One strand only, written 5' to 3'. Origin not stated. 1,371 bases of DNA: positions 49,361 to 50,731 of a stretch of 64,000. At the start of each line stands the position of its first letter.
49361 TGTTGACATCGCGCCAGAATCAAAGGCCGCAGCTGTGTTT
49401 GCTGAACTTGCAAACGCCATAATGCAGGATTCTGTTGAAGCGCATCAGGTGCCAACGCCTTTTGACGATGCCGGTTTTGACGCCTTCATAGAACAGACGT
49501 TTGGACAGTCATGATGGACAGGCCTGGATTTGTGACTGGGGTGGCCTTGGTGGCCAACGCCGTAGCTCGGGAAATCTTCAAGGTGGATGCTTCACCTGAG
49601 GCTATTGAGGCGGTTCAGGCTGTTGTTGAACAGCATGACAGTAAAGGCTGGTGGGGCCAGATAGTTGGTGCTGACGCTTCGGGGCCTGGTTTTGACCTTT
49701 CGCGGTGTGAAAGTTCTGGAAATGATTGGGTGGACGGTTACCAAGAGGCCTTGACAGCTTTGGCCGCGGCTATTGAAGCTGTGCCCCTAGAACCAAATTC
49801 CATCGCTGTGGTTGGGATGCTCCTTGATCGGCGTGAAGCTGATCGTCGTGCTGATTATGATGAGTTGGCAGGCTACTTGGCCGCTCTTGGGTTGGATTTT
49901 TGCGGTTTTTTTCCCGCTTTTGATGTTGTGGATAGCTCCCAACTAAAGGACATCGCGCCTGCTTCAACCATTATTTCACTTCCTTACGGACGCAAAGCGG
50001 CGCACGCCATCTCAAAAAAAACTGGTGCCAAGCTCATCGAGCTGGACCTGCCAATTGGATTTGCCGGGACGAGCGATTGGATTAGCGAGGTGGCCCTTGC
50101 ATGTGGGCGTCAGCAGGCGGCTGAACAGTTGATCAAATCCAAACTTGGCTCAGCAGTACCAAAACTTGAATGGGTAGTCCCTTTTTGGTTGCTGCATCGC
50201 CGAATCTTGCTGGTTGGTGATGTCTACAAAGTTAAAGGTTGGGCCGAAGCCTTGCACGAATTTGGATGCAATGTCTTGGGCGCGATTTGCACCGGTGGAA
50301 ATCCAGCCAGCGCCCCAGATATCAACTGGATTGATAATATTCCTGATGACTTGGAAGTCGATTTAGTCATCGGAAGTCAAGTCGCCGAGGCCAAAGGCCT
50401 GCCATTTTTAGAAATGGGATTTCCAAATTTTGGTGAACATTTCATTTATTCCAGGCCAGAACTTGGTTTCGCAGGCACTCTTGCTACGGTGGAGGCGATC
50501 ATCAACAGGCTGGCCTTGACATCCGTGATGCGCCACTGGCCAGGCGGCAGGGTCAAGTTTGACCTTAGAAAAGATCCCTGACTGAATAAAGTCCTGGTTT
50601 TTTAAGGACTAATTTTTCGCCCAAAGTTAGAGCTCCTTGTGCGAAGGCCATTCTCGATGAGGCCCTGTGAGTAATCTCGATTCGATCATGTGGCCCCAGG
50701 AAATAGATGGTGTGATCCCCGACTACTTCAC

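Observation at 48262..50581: Orphan nitrogenase-like two-component pair: NifH-like ATPase plus half-size, cluster-Cys-less NifD/K-like protein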

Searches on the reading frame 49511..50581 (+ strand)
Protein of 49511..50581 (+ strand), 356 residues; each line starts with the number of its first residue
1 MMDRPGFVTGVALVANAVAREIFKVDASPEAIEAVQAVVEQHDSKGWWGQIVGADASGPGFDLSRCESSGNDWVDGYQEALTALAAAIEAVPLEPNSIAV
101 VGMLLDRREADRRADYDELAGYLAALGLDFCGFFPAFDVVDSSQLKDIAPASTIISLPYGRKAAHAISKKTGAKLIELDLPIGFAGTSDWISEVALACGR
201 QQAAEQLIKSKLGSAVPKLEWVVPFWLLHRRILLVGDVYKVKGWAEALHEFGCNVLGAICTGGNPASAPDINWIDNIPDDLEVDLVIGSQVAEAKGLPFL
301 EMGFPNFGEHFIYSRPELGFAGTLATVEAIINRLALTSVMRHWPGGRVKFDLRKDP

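Call 3: search_protein_families(library=pfam, proteins=[window:49511-50581:+], max_evalue=1)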
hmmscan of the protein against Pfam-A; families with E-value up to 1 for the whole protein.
window:49511-50581:+ (356 aa): 1 family
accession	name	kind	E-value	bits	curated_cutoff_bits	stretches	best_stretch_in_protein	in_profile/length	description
PF00148.24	Oxidored_nitro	-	2e-30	106.4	28.6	1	66-334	114-398/399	Nitrogenase component 1 type Oxidoreductase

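Call 4: search_protein_families(library=ncbifam, proteins=[window:49511-50581:+], max_evalue=1)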
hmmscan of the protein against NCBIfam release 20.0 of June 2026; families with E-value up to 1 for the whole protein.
window:49511-50581:+ (356 aa): 7 families
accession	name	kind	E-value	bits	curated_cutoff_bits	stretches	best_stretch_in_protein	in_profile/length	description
NF002768.0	PRK02842.1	equivalog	3e-08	33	324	1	76-208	145-269/423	ferredoxin:protochlorophyllide reductase (ATP-dependent) subunit N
TIGR01279.1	DPOR_bchN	equivalog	3.5e-07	29.5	419.95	1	80-237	137-282/407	ferredoxin:protochlorophyllide reductase (ATP-dependent) subunit N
TIGR01286.1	nifK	equivalog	2.8e-06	26.1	427.3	2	283-334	438-494/516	nitrogenase molybdenum-iron protein subunit beta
TIGR02932.1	vnfK_nitrog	equivalog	5.8e-05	22.1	873.95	1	278-334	380-440/457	V-containing nitrogenase subunit beta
TIGR02931.1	anfK_nitrog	equivalog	0.00066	18.5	853.85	1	279-334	385-444/461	Fe-only nitrogenase subunit beta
NF011981.0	PRK15446.1-2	equivalog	0.15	10.7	375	1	306-348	127-171/378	alpha-D-ribose 1-methylphosphonate 5-triphosphate diphosphatase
NF011984.0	PRK15446.1-5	equivalog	0.2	10.4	260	1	309-351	133-177/379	alpha-D-ribose 1-methylphosphonate 5-triphosphate diphosphatase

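Call 5: find_homologous_proteins(query=window:49511-50581:+)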
Query window:49511-50581:+ (356 aa): 12 proteins with E <= 0.001 among 8000 candidates.
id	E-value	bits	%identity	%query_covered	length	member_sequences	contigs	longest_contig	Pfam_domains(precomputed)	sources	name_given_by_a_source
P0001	3.6e-234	795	99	100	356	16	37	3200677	PF00148.25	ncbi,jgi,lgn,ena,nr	ncbi:MAG TPA: nitrogenase component 1 [Myxococcota bacterium]|jgi:nitrogenase molybdenum-iron protei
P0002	3.4e-110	387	100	50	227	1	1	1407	PF00148.25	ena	-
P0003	1.2e-86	309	77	55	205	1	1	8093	-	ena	-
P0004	3.9e-45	173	36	76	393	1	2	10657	PF00148.25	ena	-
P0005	6.0e-40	156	32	92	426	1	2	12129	PF00148.25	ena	-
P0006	1.3e-39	155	31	90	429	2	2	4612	PF00148.25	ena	-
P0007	8.5e-37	145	36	71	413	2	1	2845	PF00148.25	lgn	-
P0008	8.8e-37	145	34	79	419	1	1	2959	PF00148.25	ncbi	ncbi:MAG: nitrogenase component 1, partial [Myxococcota bacterium]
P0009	1.2e-35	142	34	74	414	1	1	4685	PF00148.25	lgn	-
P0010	1.2e-34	138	34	76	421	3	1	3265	PF00148.25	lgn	-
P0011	5.2e-34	136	33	74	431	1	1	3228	PF00148.25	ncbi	-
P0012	1.2e-33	135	31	79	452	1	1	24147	PF00148.25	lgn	-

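Call 6: find_related_loci(query=window:49511-50581:+, collection=genome_contigs, flank=10000)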
Query window:49511-50581:+ (356 aa) in genome_contigs; peptide patterns used: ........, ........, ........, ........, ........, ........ (x = any residue, [..] = any of these).
49 stretches matched a pattern, but none encodes a relative of the query by tblastn (E <= 1e-3).

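Call 9: find_encoding_contigs(protein=P0012, flank=10000, max_places=3)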
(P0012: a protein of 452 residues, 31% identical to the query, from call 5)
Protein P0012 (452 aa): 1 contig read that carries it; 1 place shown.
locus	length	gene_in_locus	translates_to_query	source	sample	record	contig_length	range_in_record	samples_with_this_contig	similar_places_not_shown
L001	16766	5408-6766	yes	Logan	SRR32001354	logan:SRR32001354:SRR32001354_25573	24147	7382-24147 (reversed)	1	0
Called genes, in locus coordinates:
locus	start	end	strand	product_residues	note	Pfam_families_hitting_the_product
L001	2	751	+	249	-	?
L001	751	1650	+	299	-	PF12146:Hydrolase_4, PF00561:Abhydrolase_1 (weak), PF12697:Abhydrolase_6, PF00326:Peptidase_S9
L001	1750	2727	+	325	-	PF04055:Radical_SAM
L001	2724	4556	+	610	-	PF00148:Oxidored_nitro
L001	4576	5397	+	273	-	PF00142:Fer4_NifH, PF01656:CbiA, PF02374:ArsA_ATPase (faint), PF10609:ParA (weak), PF13614:AAA_31 (weak)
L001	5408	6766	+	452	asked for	PF00148:Oxidored_nitro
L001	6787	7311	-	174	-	-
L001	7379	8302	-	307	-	PF01379:Porphobil_deam, PF03900:Porphobil_deamC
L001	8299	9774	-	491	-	PF05201:GlutR_N, PF03807:F420_oxidored (faint), PF01488:Shikimate_DH, PF13241:NAD_binding_7 (weak), PF03446:NAD_binding_2 (faint), PF00745:GlutR_dimer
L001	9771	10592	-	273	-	PF01578:Cytochrom_C_asm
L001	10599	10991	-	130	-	-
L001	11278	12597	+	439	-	PF01595:CNNM, PF00571:CBS, PF03471:CorC_HlyC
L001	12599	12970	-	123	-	PF13424:TPR_12 (faint), PF13428:TPR_14 (faint), PF07719:TPR_2 (weak), PF13371:TPR_9 (faint), PF14559:TPR_19 (weak)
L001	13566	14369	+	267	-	PF01978:TrmB, PF11495:TrmB_EBD_N (weak)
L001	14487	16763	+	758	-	PF00884:Sulfatase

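Call 32: find_related_loci(query=A4, collection=genome_contigs, flank=10000)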
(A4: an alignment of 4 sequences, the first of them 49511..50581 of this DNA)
Query A4 (356 aa) in genome_contigs; peptide patterns used: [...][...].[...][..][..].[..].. (x = any residue, [..] = any of these).
33 stretches matched a pattern; 21 encode a relative of the query (tblastn E <= 1e-3); 21 distinct loci.
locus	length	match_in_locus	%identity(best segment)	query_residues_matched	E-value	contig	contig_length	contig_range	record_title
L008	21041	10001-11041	47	2-356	6e-81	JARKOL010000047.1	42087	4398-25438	MAG: Myxococcota bacterium isolate D137_maxbin.042_sub k141_28191, whole genome shotgun sequence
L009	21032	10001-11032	37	4-343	5e-51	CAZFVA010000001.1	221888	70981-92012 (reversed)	MAG TPA_asm: uncultured Anaeromyxobacteraceae bacterium isolate SRP272421_co1_546 genome assembly, contig: NODE_23_lengt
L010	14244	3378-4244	38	72-336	3e-48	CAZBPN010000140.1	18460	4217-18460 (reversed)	MAG TPA_asm: uncultured Rickettsiales bacterium isolate binchicken_co141_42 genome assembly, contig: NODE_12994_length_1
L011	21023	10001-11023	35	4-343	4e-47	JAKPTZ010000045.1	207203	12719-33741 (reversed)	MAG: Deltaproteobacteria bacterium isolate USPA_maxbin.063 k141_942833, whole genome shotgun sequence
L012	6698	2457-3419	38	5-340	3e-46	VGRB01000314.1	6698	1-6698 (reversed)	MAG: Deltaproteobacteria bacterium isolate K_DeepCast_100m_m1_326 K_DeepCast_100m_m1_326_Ga0194127_10017582, whole genom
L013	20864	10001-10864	34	67-336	5e-44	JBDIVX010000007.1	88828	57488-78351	MAG: Polyangiales bacterium isolate Bin_29 NODE_171_length_88828_cov_6.756260, whole genome shotgun sequence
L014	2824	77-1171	30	8-334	1e-42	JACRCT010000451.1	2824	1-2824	MAG: Deltaproteobacteria bacterium isolate NC_groundwater_1653_Pr3_B-0.1um_69_9 SR-2_scaffold_141_1323683, whole genome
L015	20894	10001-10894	33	67-342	6e-42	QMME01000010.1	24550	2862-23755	MAG: Deltaproteobacteria bacterium isolate B64_G9 B64_Guay9_scaffold_00926, whole genome shotgun sequence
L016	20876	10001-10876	33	67-339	1e-41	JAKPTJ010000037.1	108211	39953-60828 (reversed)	MAG: Deltaproteobacteria bacterium isolate JPNA_metabat.9 k141_1529757, whole genome shotgun sequence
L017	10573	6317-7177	34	67-334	1e-41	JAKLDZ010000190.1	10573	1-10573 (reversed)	MAG: Myxococcota bacterium isolate RA.bin121 RA.bin121_190, whole genome shotgun sequence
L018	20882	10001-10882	32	67-335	5e-40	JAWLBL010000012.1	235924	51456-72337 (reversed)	MAG: Myxococcota bacterium isolate 15dZY3.bin.102 NODE_110_length_235924_cov_83.722680, whole genome shotgun sequence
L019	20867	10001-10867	34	67-334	3e-40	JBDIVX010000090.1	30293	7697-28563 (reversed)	MAG: Polyangiales bacterium isolate Bin_29 NODE_610_length_30293_cov_7.207121, whole genome shotgun sequence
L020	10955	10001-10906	36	67-346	3e-40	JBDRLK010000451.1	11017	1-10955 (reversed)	MAG: Pseudomonadota bacterium isolate MEGAHIT-group-1.774 k141_4046741, whole genome shotgun sequence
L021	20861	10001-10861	34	67-334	6e-40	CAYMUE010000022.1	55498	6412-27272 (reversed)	MAG TPA_asm: uncultured Polyangiaceae bacterium isolate SRP216815_co1_51 genome assembly, contig: NODE_619_length_55498_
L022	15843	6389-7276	31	59-332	5e-39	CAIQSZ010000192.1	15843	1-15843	MAG: uncultured Elusimicrobia bacterium isolate I2_bin-066 genome assembly, contig: bin-066:192/493, whole genome shotgu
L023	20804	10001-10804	36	59-336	7e-39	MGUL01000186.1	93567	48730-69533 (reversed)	MAG: Elusimicrobia bacterium RBG_16_66_12 RBG_16_scaffold_780, whole genome shotgun sequence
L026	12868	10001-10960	28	7-353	7e-37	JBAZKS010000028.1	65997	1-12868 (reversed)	MAG: Elusimicrobiota bacterium isolate SO_2017_LW4_15 scaffold_1163_c1_LW137-91_2017, whole genome shotgun sequence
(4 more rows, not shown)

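Call 35: search_solved_structures(query=A4, max_evalue=1, show_alignments=3)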
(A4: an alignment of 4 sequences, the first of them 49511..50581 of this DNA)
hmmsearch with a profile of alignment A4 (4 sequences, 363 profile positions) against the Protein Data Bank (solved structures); distinct sequences matched with E-value up to 1: 44.
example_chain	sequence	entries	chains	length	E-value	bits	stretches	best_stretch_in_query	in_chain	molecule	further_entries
1mio_B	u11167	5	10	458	3.2e-12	49.5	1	143-340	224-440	NITROGENASE MOLYBDENUM IRON PROTEIN (BETA CHAIN) | Nitrogenase molybdenum-iron protein beta chain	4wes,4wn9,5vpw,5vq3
8vqi_B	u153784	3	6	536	6.4e-12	48.6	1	118-338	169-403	Light-independent protochlorophyllide reductase subunit B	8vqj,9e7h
9buo_B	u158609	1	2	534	6.4e-12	48.6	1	118-338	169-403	Light-independent protochlorophyllide reductase subunit B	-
9efu_B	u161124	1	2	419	6.7e-12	48.5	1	118-338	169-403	Light-independent protochlorophyllide reductase subunit B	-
8vqh_B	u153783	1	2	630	9.6e-12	48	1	118-338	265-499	Light-independent protochlorophyllide reductase subunit B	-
9d9u_A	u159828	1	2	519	1.7e-11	47.2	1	127-263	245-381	Nitrogenase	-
9fmg_A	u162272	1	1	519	1.9e-11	47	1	127-263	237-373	Nitrogenase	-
5cx1_B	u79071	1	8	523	2.6e-11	46.6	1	178-341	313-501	Nitrogenase molybdenum-iron protein beta chain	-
4xpi_B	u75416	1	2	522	2.9e-11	46.4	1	178-341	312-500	Nitrogenase molybdenum-iron protein beta chain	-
6o7l_B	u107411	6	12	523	2.9e-11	46.4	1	178-341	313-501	Nitrogenase molybdenum-iron protein beta chain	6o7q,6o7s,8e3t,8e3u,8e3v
6o7n_B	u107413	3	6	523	2.9e-11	46.4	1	178-341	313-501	Nitrogenase molybdenum-iron protein beta chain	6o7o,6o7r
11ne_B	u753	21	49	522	2.9e-11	46.4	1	178-341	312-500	Nitrogenase molybdenum-iron protein beta chain | NITROGENASE MOLYBDENUM-IRON PROTEIN | NITROGENASE MOLYBDENUM IRON PROTEIN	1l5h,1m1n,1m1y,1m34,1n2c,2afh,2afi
10zm_D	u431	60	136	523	2.9e-11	46.4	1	178-341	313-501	Nitrogenase molybdenum-iron protein beta chain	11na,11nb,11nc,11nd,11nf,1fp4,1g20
6o7m_B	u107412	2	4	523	2.9e-11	46.4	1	178-341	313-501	Nitrogenase molybdenum-iron protein beta chain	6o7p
8p8g_B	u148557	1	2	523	3e-11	46.3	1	178-341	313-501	Nitrogenase molybdenum-iron protein beta chain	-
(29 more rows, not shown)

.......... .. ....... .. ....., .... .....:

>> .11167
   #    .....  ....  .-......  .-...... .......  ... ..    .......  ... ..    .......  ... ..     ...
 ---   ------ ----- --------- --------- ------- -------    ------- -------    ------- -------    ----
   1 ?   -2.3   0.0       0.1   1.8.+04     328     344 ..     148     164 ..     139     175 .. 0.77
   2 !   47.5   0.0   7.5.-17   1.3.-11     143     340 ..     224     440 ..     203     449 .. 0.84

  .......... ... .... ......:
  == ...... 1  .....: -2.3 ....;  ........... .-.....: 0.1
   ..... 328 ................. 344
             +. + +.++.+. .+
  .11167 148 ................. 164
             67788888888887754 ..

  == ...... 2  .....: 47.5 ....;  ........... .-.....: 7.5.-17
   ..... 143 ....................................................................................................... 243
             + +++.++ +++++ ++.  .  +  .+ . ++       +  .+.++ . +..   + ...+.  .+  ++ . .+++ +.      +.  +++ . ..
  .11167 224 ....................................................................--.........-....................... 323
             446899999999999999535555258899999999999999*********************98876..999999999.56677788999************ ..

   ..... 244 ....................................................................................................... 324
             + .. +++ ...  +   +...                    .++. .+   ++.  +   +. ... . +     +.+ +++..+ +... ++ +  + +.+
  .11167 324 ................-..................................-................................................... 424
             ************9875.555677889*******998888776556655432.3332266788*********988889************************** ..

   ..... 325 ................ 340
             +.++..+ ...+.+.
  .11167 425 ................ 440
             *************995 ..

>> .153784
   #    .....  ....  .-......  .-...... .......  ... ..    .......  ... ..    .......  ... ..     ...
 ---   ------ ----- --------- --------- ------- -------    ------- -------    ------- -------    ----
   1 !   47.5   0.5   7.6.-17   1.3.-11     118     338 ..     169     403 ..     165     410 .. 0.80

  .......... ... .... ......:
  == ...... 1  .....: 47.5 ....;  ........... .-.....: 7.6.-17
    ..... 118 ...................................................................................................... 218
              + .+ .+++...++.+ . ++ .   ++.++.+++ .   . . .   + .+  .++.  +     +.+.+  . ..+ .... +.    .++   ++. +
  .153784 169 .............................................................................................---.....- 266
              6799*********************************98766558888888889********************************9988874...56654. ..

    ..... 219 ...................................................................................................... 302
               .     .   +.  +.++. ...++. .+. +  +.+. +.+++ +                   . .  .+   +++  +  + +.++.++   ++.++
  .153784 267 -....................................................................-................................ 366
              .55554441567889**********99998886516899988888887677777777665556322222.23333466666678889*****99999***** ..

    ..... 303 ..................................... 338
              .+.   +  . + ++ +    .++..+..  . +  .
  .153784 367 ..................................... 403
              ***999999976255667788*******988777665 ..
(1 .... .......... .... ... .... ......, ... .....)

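Call 37: find_homologous_proteins(query=A2, max_evalue=0.00001)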
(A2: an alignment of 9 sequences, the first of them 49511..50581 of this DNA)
Query A2 (9 sequences) (356 aa, profile of the alignment): 57 proteins with E <= 0.00001 among 8000 candidates.
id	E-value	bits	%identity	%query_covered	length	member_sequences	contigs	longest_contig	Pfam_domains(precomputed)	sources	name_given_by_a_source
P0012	1.9e-183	628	31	79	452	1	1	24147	PF00148.25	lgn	-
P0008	3.5e-176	604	34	79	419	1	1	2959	PF00148.25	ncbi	ncbi:MAG: nitrogenase component 1, partial [Myxococcota bacterium]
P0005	3.9e-176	604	32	92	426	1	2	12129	PF00148.25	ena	-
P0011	1.3e-171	589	33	74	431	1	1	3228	PF00148.25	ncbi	-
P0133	1.5e-169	582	36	76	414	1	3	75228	PF00148.25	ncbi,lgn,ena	-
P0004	7.8e-167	573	36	76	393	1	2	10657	PF00148.25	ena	-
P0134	3.6e-161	555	31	90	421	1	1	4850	PF00148.25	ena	-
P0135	1.2e-159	550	31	89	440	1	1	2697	PF00148.25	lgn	-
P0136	1.8e-159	549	33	90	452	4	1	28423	PF00148.25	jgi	-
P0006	1.2e-158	546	31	90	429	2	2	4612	PF00148.25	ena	-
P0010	6.5e-155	534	34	76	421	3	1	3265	PF00148.25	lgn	-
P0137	5.4e-154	531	29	89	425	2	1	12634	PF00148.25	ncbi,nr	ncbi:MAG: hypothetical protein HY079_04690 [Elusimicrobia bacterium]|nr:hypothetical protein [Elusim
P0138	2.6e-152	526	35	74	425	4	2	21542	PF00148.25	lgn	-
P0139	1.6e-151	523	31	74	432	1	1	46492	PF00148.25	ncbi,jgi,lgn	ncbi:MAG: nitrogenase component 1 [Elusimicrobiota bacterium]|jgi:nitrogenase molybdenum-iron protei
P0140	3.2e-147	509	37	77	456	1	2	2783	PF00148.25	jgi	jgi:nitrogenase molybdenum-iron protein alpha/beta subunit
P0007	3.5e-145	502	36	71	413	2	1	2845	PF00148.25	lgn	-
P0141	6.8e-145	501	35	79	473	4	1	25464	PF00148.25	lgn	-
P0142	1.8e-144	500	36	76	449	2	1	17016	PF00148.25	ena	-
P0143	1.4e-143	497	33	77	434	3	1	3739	PF00148.25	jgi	jgi:nitrogenase molybdenum-iron protein alpha/beta subunit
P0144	1.2e-142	494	36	79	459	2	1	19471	PF00148.25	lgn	-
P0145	3.2e-142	492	35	77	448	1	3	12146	PF00148.25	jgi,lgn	jgi:nitrogenase molybdenum-iron protein alpha/beta subunit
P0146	9.5e-142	491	34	77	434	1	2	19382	PF00148.25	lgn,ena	-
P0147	1.7e-141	490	36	84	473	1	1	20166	PF00148.25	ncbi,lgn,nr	ncbi:MAG: hypothetical protein JXB32_24240 [Deltaproteobacteria bacterium]|nr:hypothetical protein [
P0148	2.1e-141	490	33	79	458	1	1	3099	PF00148.25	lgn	-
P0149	3.2e-141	489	34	75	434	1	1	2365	PF00148.25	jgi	jgi:nitrogenase molybdenum-iron protein alpha/beta subunit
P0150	3.4e-141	489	35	77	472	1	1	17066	PF00148.25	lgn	-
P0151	3.6e-141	489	35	80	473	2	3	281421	PF00148.25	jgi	-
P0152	3.5e-140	486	35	75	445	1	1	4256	PF00148.25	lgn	-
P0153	1.7e-139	483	33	78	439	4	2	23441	PF00148.25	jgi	-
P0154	4.7e-139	482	35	77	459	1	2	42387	PF00148.25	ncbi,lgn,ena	-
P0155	1.2e-138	481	34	75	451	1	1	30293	PF00148.25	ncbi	-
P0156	1.4e-138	480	33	77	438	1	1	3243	PF00148.25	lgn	-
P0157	1.9e-138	480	35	75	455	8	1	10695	PF00148.25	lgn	-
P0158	3.2e-138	479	32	77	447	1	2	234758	PF00148.25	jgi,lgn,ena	-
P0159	4.2e-138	479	32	81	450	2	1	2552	PF00148.25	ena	-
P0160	4.9e-138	479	33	77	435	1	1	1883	PF00148.25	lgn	-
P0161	1.3e-135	471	36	75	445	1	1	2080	PF00148.25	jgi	jgi:nitrogenase molybdenum-iron protein alpha/beta subunit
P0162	3.1e-135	469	33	74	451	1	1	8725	PF00148.25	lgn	-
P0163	9.3e-135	468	34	75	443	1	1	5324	PF00148.25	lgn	-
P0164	1.1e-134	468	34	90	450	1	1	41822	PF00148.25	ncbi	-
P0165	3.0e-132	460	35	75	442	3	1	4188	PF00148.25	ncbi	-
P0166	3.4e-128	446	32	76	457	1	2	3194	PF00148.25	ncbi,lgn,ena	-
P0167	1.2e-126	441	35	74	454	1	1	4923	PF00148.25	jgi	jgi:nitrogenase molybdenum-iron protein alpha/beta subunit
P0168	5.5e-126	439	33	78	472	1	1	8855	PF00148.25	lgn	-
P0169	7.7e-126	438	35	74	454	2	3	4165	PF00148.25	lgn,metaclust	metaclust:\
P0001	6.9e-125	435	99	100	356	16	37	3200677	PF00148.25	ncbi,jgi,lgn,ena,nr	ncbi:MAG TPA: nitrogenase component 1 [Myxococcota bacterium]|jgi:nitrogenase molybdenum-iron protei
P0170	2.6e-123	430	32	71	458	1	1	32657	PF00148.25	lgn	-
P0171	1.1e-118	415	34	75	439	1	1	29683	PF00148.25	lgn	-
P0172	2.7e-114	400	34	80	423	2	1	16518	PF00148.25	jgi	-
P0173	4.7e-108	380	33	79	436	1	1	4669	PF00148.25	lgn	-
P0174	7.7e-108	379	36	74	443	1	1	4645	PF00148.25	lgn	-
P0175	1.1e-106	375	30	74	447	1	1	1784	PF00148.25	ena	-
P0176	1.4e-104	368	34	74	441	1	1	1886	PF00148.25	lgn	-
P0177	3.2e-104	367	36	74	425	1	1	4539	PF00148.25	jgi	jgi:nitrogenase molybdenum-iron protein alpha/beta subunit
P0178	4.4e-98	347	32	71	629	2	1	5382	PF00148.25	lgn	-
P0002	1.4e-57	214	100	50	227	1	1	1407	PF00148.25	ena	-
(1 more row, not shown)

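Call 42: search_protein_representatives(protein=window:49511-50581:+)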
Query: 356 residues. Proteins with E-value up to 0.001 (for the whole library): 426; up to 1e-10: 336; up to 1e-30: 105. The best 150 are listed.
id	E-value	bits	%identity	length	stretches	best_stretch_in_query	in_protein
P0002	1.1e-110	386.8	100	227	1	1-179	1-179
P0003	3.8e-87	309.3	81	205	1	1-190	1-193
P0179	8.9e-71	255.5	37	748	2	54-329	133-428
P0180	8.1e-70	252.3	45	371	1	2-344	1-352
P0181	7.5e-55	203.1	40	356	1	22-347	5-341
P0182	1.7e-52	195.3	39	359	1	9-337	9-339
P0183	1.2e-51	192.5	41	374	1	4-342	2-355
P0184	2.3e-50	188.3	37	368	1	6-346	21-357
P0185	8.0e-49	183.3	39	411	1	3-343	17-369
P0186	1.6e-47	179.0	51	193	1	176-344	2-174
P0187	5.2e-46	174.0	39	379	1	4-344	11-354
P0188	1.0e-45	173.1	41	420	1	69-330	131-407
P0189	1.3e-45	172.7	38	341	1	8-341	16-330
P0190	2.3e-45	171.9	38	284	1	71-342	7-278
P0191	1.7e-44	169.0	41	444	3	57-254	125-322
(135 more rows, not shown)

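Call 43: predict_structure(alignment_id=A5)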
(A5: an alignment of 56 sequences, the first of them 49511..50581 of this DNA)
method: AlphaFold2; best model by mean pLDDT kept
length: 356 residues; sequences in the alignment: 56
mean_pLDDT: 84.6   pTM: 0.88
mean pLDDT of the five models: 84.6, 83.9, 83.2, 80.3, 80.0
residues with pLDDT >= 90: 186; 70-90: 103; 50-70: 50; < 50: 17
segments of 3 or more residues with pLDDT < 50: 1-3, 54-59, 346-348, 352-354
pLDDT, mean of each block of 10 residues (from residue 1): 69 78 68 78 73 48 55 88 90 97 89 95 98 84 84 97 97 98 98 98 99 97 96 91 95 93 60 73 89 78 86 94 97 91 60 47
secondary structure, 60 per line:
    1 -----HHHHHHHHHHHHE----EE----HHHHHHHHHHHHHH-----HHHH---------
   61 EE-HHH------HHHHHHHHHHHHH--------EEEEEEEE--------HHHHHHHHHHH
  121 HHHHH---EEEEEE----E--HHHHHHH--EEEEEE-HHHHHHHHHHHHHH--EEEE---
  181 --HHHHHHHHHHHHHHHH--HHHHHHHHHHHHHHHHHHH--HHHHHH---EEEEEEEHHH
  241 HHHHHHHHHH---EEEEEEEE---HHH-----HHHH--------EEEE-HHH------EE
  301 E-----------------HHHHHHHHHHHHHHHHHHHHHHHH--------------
elements in order: H6-17 H29-42 H48-51 H73-85 E94-101 H110-125 E129-134 H142-148 E151-156 H158-171 E174-177 H183-198 H201-219 H222-227 E231-237 H238-250 E254-261 H273-276 E285-288 E299-301 H319-342
